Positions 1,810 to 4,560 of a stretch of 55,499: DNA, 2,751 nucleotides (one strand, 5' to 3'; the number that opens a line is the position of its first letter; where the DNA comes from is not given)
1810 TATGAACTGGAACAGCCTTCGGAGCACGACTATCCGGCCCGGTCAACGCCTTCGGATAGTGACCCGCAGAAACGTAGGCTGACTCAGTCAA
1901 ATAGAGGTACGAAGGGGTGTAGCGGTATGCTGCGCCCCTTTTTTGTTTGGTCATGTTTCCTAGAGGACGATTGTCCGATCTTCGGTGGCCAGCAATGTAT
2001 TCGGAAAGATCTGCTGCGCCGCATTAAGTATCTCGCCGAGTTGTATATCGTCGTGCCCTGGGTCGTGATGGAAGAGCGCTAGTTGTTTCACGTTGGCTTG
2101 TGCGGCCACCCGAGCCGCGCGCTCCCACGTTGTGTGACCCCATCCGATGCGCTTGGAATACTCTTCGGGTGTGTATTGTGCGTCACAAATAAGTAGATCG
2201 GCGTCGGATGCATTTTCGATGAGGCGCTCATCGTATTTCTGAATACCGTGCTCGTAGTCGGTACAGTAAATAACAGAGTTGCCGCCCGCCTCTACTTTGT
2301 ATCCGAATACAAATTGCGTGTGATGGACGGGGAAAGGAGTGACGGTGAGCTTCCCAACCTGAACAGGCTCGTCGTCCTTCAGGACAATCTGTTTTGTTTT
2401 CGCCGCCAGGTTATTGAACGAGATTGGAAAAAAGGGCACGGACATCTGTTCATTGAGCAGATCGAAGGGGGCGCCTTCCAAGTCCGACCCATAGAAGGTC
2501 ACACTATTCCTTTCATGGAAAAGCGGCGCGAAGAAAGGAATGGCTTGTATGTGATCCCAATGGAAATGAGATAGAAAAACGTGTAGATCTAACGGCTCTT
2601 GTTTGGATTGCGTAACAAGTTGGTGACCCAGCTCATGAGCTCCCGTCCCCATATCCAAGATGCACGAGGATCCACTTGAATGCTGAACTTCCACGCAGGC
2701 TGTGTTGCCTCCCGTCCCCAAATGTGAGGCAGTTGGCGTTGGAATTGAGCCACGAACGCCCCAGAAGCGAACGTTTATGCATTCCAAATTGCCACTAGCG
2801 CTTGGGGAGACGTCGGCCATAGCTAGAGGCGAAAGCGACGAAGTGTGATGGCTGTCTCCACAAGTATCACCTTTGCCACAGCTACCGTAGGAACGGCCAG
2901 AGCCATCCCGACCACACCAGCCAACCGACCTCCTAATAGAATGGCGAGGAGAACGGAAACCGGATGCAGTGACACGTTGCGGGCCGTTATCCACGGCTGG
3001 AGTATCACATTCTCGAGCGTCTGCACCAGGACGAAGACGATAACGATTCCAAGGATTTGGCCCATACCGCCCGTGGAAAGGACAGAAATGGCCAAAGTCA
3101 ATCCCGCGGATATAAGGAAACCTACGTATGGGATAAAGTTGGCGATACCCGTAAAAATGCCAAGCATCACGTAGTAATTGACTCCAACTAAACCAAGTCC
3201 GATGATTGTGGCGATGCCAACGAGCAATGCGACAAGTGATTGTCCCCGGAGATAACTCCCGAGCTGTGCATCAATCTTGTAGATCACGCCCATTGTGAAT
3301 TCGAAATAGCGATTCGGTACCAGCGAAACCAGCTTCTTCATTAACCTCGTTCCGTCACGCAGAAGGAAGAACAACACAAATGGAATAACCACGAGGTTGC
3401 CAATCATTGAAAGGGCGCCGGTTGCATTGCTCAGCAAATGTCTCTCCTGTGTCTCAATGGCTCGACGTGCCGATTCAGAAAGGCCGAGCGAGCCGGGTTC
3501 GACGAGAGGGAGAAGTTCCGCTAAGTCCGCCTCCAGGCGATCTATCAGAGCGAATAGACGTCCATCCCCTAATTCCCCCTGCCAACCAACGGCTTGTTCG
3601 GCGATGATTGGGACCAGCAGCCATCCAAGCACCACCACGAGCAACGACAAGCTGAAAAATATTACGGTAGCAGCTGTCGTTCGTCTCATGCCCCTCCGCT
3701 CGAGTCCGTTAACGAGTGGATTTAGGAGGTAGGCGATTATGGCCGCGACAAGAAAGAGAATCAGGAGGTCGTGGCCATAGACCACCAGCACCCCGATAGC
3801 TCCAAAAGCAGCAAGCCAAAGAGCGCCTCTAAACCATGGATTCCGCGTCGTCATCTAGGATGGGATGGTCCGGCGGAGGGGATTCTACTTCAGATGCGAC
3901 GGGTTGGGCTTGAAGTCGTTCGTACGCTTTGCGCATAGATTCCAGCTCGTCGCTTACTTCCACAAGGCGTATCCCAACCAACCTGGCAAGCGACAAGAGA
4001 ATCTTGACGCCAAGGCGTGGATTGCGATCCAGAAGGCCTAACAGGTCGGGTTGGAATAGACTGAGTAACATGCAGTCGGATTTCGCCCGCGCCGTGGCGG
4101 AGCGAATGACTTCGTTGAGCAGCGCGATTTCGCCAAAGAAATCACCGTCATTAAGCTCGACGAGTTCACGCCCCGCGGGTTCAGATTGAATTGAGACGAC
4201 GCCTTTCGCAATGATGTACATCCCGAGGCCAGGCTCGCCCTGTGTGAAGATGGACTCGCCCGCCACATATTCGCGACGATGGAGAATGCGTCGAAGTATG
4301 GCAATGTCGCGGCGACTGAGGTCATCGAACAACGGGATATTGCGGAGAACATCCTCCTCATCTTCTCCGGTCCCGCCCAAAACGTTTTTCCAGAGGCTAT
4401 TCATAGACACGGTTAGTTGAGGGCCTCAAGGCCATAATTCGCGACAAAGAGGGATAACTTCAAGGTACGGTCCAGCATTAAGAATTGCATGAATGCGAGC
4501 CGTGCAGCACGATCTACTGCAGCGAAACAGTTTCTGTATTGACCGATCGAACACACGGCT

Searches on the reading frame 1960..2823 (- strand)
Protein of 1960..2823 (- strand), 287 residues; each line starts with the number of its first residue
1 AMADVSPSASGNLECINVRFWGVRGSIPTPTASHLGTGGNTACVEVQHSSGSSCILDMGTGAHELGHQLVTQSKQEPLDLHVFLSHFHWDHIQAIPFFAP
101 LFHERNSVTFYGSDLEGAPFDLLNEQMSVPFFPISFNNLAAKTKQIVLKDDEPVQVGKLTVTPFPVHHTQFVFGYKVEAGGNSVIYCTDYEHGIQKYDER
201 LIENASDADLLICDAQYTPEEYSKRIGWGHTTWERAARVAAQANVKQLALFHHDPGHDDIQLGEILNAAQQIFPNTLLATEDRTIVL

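Call 20: search_protein_families(library=pfam, proteins=[window:1960-2823:-], max_evalue=0.01)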
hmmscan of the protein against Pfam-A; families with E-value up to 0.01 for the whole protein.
window:1960-2823:- (287 aa): 2 families
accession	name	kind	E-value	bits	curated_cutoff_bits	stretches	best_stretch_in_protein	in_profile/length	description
PF12706.13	Lactamase_B_2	-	3.7e-21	76.1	27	1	76-253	29-200/200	Beta-lactamase superfamily domain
PF00753.33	Lactamase_B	-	0.001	19.5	22.7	1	37-194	2-154/196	Metallo-beta-lactamase superfamily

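Call 27: search_solved_structures(query=window:1960-2823:-, max_evalue=0.01)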
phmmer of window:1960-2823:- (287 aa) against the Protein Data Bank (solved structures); distinct sequences matched with E-value up to 0.01: 7.
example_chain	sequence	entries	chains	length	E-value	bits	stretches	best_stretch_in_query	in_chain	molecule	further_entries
1zkp_A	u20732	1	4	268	3e-10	43.2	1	51-275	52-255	hypothetical protein BA1088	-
6kns_A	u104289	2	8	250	9.1e-10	41.7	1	68-260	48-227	Putative metal-dependent hydrolase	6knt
1y44_A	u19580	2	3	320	8e-09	38.5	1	193-279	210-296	Ribonuclease Z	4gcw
2cbn_A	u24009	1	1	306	5.2e-08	35.9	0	203-281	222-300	RIBONUCLEASE Z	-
2fk6_A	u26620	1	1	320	1.9e-07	34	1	193-279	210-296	RIBONUCLEASE Z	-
3g1p_A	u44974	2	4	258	0.00082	22.1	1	82-220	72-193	Protein phnP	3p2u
8gyg_A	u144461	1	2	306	0.0051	19.5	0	50-112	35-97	Arysulfatase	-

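Call 59: search_protein_families(library=ncbifam, proteins=[window:1960-2820:-], max_evalue=0.001)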
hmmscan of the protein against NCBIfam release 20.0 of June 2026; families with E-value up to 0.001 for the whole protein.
window:1960-2820:- (286 aa): 11 families
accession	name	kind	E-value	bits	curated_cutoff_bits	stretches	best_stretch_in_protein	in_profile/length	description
NF000801.0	PRK00055.1-3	equivalog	3.1e-26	92.2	252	2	179-284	203-301/307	ribonuclease Z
TIGR02651.1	RNase_Z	equivalog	6.9e-23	81.1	292.95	2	180-283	201-299/302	ribonuclease Z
NF041851.1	cyc_nuc_deg_phdiest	equivalog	2.4e-20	73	400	1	21-273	7-239/253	cyclic nucleotide-degrading phosphodiesterase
TIGR03307.1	PhnP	equivalog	7.4e-14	51.7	272.25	1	40-279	36-243/249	phosphonate metabolism protein PhnP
NF002558.0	PRK02126.1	subfamily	1.3e-13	50.7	315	1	179-281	241-341/345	ribonuclease Z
NF000800.0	PRK00055.1-1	equivalog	1.2e-10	40.9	398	1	201-280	220-299/305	ribonuclease Z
NF000804.0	PRK00055.2-1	equivalog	1.3e-07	31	402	1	199-281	214-294/306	ribonuclease Z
NF041257.1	GntH_guanitoxin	equivalog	2.7e-07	29.8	333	0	40-97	31-87/374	guanitoxin biosynthesis MBL fold metallo-hydrolase GntH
NF000805.0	PRK00055.2-3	equivalog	4.1e-07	29.6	416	1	201-281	216-294/307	ribonuclease Z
TIGR02649.1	true_RNase_BN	exception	1.7e-06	27.3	563.7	0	206-280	224-298/304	ribonuclease BN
NF002553.0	PRK02113.1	equivalog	0.00013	21.5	386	1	67-247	58-218/252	MBL fold metallo-hydrolase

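Call 74: predict_structure(alignment_id=A4)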
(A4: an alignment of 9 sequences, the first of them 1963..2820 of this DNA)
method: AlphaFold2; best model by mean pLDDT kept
length: 286 residues; sequences in the alignment: 9
mean_pLDDT: 79.3   pTM: 0.83
mean pLDDT of the five models: 79.3, 78.4, 77.9, 77.9, 76.5
residues with pLDDT >= 90: 104; 70-90: 102; 50-70: 55; < 50: 25
segments of 3 or more residues with pLDDT < 50: 1-9, 24-38
pLDDT, mean of each block of 10 residues (from residue 1): 46 87 45 39 90 85 82 85 74 65 82 60 60 59 81 96 84 93 92 92 98 85 84 95 95 73 92 91 91
secondary structure, 60 per line:
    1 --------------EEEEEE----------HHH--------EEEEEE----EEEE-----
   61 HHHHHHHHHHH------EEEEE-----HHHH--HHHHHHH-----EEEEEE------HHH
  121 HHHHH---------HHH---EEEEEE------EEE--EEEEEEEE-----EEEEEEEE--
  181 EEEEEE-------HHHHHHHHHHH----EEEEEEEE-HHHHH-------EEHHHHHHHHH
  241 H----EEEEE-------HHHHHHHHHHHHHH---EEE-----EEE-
elements in order: E15-20 E42-47 E52-55 H61-71 E78-82 H88-91 H94-100 E106-111 H118-125 E141-146 E153-155 E158-165 E171-178 E181-186 H194-204 E209-216 H218-222 H232-241 E246-250 H258-271 E275-277 E283-285

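Call 76: fold_search(model_id=the predicted structure, library=pdb)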
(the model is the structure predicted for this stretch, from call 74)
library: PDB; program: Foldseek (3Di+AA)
matches with E <= 10: 994; with E <= 0.001: 233
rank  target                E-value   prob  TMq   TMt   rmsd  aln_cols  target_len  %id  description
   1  1zkp_A                1.8e-16  1.00  0.67  0.75   4.6       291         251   23  1.5A Resolution Crystal Structure of a Metallo Beta Lactamase Family Protein, the ELAC Homolgue of Bacillus anthracis, (released 2005-06-21)
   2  6kns_C                2.4e-16  1.00  0.68  0.80   4.2       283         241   21  Crystal structure of the metallo-beta-lactamase fold protein YhfI from Bacillus subtilis (space group I4122) (released 2019-09-18)
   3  1zkp_C                2.6e-16  1.00  0.65  0.75   4.7       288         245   22  1.5A Resolution Crystal Structure of a Metallo Beta Lactamase Family Protein, the ELAC Homolgue of Bacillus anthracis, (released 2005-06-21)
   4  6kns_D                8.8e-16  1.00  0.66  0.77   4.3       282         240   21  Crystal structure of the metallo-beta-lactamase fold protein YhfI from Bacillus subtilis (space group I4122) (released 2019-09-18)
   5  1zkp_B                1.1e-15  1.00  0.65  0.73   4.6       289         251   22  1.5A Resolution Crystal Structure of a Metallo Beta Lactamase Family Protein, the ELAC Homolgue of Bacillus anthracis, (released 2005-06-21)
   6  6kns_B                1.8e-15  1.00  0.69  0.80   4.0       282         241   21  Crystal structure of the metallo-beta-lactamase fold protein YhfI from Bacillus subtilis (space group I4122) (released 2019-09-18)
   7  6knt_B                2.5e-15  1.00  0.65  0.75   4.8       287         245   21  Crystal structure of the metallo-beta-lactamase fold protein YhfI from Bacillus subtilis (space group P4332) (released 2019-09-18)
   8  6kns_A                3.0e-15  1.00  0.68  0.78   4.4       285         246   20  Crystal structure of the metallo-beta-lactamase fold protein YhfI from Bacillus subtilis (space group I4122) (released 2019-09-18)
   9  6knt_C                5.5e-15  1.00  0.66  0.76   4.7       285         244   21  Crystal structure of the metallo-beta-lactamase fold protein YhfI from Bacillus subtilis (space group P4332) (released 2019-09-18)
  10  1y44_A                8.0e-15  1.00  0.69  0.73   4.2       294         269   21  Crystal structure of RNase Z (released 2005-01-25)
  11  8gyg_B                3.7e-14  1.00  0.67  0.64   6.3       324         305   20  Purification ,Crystallization and X-ray Diffraction analysis of a novel arysulfatase from Pseudoalteromonas atlantica  (released 2023-10-18)
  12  2cbn                  5.4e-14  1.00  0.74  0.70   4.1       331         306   18  Crystal structure of ZipD from Escherichia coli (released 2006-02-15)
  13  4gcw_A                8.7e-14  1.00  0.70  0.65   4.8       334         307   19  Crystal structure of RNase Z in complex with precursor tRNA(Thr) (released 2012-10-31)
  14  8gyg_A                9.3e-14  1.00  0.66  0.65   5.2       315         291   18  Purification ,Crystallization and X-ray Diffraction analysis of a novel arysulfatase from Pseudoalteromonas atlantica  (released 2023-10-18)
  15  2fk6_A                2.6e-13  1.00  0.70  0.65   4.8       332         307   18  Crystal Structure of RNAse Z/tRNA(Thr) complex (released 2006-03-21)
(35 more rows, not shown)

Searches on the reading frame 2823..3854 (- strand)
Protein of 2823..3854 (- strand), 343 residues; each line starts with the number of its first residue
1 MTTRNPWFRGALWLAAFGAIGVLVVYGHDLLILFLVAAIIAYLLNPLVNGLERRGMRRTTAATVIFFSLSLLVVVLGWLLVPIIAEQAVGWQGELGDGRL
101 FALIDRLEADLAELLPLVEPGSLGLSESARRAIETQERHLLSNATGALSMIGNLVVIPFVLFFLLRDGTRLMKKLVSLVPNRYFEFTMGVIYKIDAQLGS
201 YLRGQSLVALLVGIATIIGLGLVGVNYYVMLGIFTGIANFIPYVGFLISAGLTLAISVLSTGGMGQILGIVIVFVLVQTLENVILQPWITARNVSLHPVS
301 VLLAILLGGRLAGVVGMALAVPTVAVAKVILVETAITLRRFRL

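Call 20: search_protein_families(library=pfam, proteins=[window:2823-3854:-], max_evalue=0.01)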
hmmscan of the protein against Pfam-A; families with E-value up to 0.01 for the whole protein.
window:2823-3854:- (343 aa): 1 family
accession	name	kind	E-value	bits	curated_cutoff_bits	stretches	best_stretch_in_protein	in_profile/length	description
PF01594.21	AI-2E_transport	-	5.9e-60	203.6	34.3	1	14-331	7-323/327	AI-2E family transporter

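Call 59: search_protein_families(library=ncbifam, proteins=[window:2823-3854:-], max_evalue=0.001)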
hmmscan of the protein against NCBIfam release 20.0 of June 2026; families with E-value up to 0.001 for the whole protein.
window:2823-3854:- (343 aa): 3 families
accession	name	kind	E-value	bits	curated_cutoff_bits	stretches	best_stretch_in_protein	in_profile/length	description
NF045801.1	efflux_ABUW_0982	equivalog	3.8e-39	134.7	675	2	145-332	153-341/392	chloramphenicol efflux transporter CxpE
TIGR02872.1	spore_ytvI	equivalog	2e-25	90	198.15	1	15-329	6-334/341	sporulation integral membrane protein YtvI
NF008930.0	PRK12287.1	subfamily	1.4e-12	47.9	318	1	26-335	29-329/344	AI-2E family transporter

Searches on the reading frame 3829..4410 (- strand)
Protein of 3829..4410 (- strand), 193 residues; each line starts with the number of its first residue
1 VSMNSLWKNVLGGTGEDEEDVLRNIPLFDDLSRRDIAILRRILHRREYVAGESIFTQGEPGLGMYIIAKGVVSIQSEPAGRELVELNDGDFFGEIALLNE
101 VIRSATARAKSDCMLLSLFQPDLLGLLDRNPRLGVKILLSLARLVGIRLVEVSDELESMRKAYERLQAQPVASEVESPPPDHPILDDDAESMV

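Call 20: search_protein_families(library=pfam, proteins=[window:3829-4410:-], max_evalue=0.01)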
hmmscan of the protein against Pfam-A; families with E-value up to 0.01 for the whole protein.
window:3829-4410:- (193 aa): 1 family
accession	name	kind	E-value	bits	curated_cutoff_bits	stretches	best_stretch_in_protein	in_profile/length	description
PF00027.35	cNMP_binding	-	5.7e-21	74.7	27.5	1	45-130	1-89/89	Cyclic nucleotide-binding domain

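Call 52: search_solved_structures(query=window:3829-4410:-, max_evalue=0.001, show_alignments=3)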
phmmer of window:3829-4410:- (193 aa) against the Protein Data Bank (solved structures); distinct sequences matched with E-value up to 0.001: 170 (the best 60 are shown).
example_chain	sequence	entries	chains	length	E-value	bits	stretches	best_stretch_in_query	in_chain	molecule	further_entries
9ya0_MA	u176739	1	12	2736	1.2e-28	103.8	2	21-123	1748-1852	PCR12, TGME49_219070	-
3of1_A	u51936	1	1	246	2.4e-21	80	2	19-117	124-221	cAMP-dependent protein kinase regulatory subunit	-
5ezr_A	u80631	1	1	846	2.7e-19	73.3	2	18-111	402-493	cGMP-dependent protein kinase, putative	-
4rz7_A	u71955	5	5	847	2.7e-19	73.3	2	18-111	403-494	cGMP-dependent protein kinase, putative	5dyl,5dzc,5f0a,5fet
9p74_A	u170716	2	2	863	2.9e-19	73.2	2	18-111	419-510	cGMP-dependent protein kinase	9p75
4din_B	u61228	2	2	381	4.9e-18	69.2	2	19-121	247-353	cAMP-dependent protein kinase type I-beta regulatory subunit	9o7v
5dyk_A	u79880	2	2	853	1.6e-17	67.5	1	22-119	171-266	CGMP-dependent protein kinase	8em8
5kbf_A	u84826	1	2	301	1.8e-16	64.1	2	14-122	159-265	CAMP-dependent protein kinase regulatory subunit, putative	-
4ev0_A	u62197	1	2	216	3.8e-16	63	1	23-157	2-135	Transcription regulator, Crp family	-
5j3u_A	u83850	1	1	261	1e-15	61.6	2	14-119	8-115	Protein Kinase A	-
5jr7_B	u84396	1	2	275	1.6e-15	61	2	19-121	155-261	cAMP-dependent protein kinase type I-alpha regulatory subunit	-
1ne4_A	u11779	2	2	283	1.7e-15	60.9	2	19-121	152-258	cAMP-dependent protein kinase type I-alpha regulatory chain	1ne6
1rgs_A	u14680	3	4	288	1.8e-15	60.9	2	19-121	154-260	CAMP DEPENDENT PROTEIN KINASE | cAMP-dependent protein kinase type I-alpha regulatory chain | cAMP-dependent protein kinase type I-alpha regulatory subunit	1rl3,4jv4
4mx3_A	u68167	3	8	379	2e-15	60.7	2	19-121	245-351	cAMP-dependent protein kinase type I-alpha regulatory subunit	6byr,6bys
6no7_B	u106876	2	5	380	2e-15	60.7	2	19-121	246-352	cAMP-dependent protein kinase type I-alpha regulatory subunit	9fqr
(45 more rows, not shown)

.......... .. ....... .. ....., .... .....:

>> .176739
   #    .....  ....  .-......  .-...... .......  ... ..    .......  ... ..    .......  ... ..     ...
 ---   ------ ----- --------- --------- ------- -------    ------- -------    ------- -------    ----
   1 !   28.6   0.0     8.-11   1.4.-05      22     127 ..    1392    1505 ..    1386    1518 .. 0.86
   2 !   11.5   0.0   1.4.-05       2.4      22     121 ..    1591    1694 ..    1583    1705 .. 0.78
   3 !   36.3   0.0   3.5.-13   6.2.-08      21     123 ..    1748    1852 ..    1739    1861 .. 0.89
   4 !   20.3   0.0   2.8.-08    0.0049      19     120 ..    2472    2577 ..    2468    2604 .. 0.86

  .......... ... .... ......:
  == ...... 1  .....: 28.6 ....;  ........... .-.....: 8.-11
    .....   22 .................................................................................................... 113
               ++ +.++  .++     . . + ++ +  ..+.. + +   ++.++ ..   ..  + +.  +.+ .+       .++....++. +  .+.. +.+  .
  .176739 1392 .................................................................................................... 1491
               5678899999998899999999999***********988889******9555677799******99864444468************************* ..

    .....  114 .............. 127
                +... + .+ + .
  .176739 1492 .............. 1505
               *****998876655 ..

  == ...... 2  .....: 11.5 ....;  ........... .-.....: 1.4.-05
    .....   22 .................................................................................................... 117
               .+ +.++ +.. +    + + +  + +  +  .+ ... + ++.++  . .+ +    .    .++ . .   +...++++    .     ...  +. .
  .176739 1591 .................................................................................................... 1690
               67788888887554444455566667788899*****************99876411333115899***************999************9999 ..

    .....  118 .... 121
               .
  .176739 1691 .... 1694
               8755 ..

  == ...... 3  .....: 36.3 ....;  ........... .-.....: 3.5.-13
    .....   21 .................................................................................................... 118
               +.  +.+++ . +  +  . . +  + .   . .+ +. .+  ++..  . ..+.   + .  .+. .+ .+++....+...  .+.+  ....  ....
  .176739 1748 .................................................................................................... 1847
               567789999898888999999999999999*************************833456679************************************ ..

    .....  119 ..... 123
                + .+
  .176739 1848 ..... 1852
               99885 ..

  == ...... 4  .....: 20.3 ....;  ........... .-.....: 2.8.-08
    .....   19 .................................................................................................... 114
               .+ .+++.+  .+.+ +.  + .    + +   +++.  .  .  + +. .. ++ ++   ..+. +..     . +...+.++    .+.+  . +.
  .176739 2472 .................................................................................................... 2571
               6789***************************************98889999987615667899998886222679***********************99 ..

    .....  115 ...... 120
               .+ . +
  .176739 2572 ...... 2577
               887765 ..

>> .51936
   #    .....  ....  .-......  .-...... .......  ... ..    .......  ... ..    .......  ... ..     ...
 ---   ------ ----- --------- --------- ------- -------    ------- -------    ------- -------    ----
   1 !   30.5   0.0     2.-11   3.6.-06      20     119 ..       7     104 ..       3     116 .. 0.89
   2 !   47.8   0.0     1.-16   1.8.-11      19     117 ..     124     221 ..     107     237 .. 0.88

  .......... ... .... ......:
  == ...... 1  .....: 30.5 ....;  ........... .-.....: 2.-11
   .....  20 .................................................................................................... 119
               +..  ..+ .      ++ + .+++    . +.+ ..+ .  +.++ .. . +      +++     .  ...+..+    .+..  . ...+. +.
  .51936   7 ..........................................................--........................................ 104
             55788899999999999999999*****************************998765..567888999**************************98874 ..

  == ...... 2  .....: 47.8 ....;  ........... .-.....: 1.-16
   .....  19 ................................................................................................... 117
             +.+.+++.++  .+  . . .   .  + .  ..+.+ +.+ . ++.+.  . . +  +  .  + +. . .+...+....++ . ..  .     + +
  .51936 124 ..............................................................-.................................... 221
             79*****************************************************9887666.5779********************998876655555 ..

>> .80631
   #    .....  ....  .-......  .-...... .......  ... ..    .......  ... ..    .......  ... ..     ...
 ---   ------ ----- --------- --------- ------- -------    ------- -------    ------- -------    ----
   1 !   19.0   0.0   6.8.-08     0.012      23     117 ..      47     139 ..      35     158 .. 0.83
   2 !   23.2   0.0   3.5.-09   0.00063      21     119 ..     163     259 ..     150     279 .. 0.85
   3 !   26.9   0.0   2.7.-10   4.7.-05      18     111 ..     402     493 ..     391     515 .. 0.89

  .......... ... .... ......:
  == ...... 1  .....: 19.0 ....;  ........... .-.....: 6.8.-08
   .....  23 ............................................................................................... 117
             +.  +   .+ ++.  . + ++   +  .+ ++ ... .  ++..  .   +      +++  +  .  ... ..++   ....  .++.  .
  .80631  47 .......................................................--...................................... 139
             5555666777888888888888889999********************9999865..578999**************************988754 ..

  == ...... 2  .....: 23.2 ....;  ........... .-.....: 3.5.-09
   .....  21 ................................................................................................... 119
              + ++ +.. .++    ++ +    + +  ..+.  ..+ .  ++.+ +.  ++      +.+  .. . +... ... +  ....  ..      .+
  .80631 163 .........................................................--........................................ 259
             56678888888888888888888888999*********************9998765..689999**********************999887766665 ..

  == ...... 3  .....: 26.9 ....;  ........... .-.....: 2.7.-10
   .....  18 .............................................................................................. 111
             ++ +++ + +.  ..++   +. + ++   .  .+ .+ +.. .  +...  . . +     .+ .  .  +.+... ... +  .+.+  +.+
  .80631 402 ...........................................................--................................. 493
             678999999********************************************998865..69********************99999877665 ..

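Call 59: search_protein_families(library=ncbifam, proteins=[window:3829-4410:-], max_evalue=0.001)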
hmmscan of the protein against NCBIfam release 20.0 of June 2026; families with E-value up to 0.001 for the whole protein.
window:3829-4410:- (193 aa): 5 families
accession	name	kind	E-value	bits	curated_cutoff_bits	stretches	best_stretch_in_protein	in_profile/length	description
NF008732.0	PRK11753.1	equivalog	1e-11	44.8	266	1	39-143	19-127/214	cAMP-activated global transcriptional regulator CRP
NF041163.2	encap_f2b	equivalog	9.5e-10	38.2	400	1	22-136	73-192/450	family 2B encapsulin nanocompartment shell protein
TIGR03896.1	cyc_nuc_ocin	subfamily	6.2e-09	35.6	161.05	1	17-150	135-271/317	bacteriocin-type transport-associated protein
NF058543.1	ActPatMycb56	equivalog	1.2e-08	34.2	460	1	27-112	3-90/317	acetyltransferase Pat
NF006901.0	PRK09392.1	equivalog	0.00024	20.5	211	1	17-167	4-154/236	transcriptional activator FtrB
